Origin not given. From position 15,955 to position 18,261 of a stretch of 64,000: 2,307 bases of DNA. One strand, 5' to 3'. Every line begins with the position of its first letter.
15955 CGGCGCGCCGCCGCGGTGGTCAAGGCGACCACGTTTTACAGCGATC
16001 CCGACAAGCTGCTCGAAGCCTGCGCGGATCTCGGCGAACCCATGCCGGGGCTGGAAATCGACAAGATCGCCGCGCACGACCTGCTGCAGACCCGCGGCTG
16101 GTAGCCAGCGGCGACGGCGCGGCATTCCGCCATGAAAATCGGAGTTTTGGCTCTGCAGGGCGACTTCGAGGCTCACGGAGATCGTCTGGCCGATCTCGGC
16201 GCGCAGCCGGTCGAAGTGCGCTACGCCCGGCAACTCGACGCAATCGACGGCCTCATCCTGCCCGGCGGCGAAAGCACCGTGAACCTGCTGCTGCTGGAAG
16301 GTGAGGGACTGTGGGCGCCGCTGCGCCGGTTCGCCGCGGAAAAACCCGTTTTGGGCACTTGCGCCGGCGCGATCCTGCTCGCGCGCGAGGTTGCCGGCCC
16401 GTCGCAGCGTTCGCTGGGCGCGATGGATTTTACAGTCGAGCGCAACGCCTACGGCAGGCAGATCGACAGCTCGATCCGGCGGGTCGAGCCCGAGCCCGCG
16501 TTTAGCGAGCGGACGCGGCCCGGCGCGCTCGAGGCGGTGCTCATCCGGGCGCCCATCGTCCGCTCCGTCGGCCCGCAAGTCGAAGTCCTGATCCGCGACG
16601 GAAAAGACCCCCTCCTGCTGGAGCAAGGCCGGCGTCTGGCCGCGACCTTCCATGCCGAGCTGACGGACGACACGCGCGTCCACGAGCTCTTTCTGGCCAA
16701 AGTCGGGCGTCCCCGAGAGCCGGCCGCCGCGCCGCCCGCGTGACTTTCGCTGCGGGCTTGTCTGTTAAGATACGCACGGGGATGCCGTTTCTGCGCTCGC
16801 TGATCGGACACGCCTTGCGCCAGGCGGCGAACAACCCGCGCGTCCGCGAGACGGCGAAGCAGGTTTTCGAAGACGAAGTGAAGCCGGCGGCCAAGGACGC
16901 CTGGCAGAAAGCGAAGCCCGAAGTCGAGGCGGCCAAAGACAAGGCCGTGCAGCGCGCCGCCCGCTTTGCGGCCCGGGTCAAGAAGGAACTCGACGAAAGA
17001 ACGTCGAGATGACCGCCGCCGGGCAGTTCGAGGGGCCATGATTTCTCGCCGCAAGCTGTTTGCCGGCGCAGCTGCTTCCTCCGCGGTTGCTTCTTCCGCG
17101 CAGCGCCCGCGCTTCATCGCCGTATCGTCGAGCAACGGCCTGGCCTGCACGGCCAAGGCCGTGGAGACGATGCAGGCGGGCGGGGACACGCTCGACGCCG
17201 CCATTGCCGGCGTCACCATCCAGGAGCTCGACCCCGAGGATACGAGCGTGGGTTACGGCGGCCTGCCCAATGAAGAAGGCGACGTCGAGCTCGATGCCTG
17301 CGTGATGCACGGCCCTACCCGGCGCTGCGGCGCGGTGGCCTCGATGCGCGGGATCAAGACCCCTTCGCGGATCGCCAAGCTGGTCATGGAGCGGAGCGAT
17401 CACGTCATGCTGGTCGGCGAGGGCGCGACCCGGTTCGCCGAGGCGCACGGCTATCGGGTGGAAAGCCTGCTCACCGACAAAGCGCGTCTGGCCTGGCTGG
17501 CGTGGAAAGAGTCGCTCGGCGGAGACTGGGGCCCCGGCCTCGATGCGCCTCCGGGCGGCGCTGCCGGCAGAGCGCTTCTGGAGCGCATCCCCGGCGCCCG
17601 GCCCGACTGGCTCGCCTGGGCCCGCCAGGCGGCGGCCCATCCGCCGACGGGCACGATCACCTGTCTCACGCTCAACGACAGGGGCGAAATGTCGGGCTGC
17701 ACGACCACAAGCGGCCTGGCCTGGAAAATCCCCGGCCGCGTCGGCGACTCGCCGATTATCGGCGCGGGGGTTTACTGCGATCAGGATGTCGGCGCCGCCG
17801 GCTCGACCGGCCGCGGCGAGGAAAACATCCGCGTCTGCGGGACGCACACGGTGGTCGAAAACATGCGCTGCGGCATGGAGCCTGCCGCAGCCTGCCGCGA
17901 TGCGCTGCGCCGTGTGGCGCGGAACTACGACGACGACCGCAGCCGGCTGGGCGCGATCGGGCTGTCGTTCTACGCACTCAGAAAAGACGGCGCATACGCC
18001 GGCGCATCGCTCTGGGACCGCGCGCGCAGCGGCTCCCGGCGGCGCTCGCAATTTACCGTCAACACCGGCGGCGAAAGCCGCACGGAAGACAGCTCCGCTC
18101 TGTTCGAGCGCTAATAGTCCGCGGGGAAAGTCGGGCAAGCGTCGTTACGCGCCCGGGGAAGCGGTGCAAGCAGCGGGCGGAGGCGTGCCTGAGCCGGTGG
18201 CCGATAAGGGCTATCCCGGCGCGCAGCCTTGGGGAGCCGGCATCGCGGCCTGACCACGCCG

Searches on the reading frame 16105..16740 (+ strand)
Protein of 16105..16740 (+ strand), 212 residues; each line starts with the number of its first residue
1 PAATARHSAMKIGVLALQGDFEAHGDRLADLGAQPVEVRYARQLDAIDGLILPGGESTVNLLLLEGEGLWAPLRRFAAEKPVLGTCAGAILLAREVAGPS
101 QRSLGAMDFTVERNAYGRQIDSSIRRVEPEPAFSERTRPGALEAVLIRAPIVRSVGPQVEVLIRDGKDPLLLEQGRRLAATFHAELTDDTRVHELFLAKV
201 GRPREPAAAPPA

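Call 28: search_protein_families(library=pfam, proteins=[window:16105-16740:+], max_evalue=0.00001)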
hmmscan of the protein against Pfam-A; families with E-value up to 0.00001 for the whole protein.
window:16105-16740:+ (212 aa): 2 families
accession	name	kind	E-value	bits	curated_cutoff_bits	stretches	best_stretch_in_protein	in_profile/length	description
PF01174.25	SNO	-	9.8e-43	146.6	27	1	14-200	1-186/188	SNO glutamine amidotransferase family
PF07685.20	GATase_3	-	4.3e-07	30.2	27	1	37-114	26-118/196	CobB/CobQ-like glutamine amidotransferase domain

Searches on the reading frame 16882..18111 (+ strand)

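Call 28: search_protein_families(library=pfam, proteins=[window:16882-18111:+], max_evalue=0.00001)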
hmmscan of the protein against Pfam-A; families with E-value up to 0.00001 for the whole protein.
window:16882-18111:+ (410 aa): 1 family
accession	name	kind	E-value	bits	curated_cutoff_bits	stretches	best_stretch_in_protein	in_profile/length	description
PF01112.23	Asparaginase_2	-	4.5e-58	197.3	27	1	88-361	28-278/309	Asparaginase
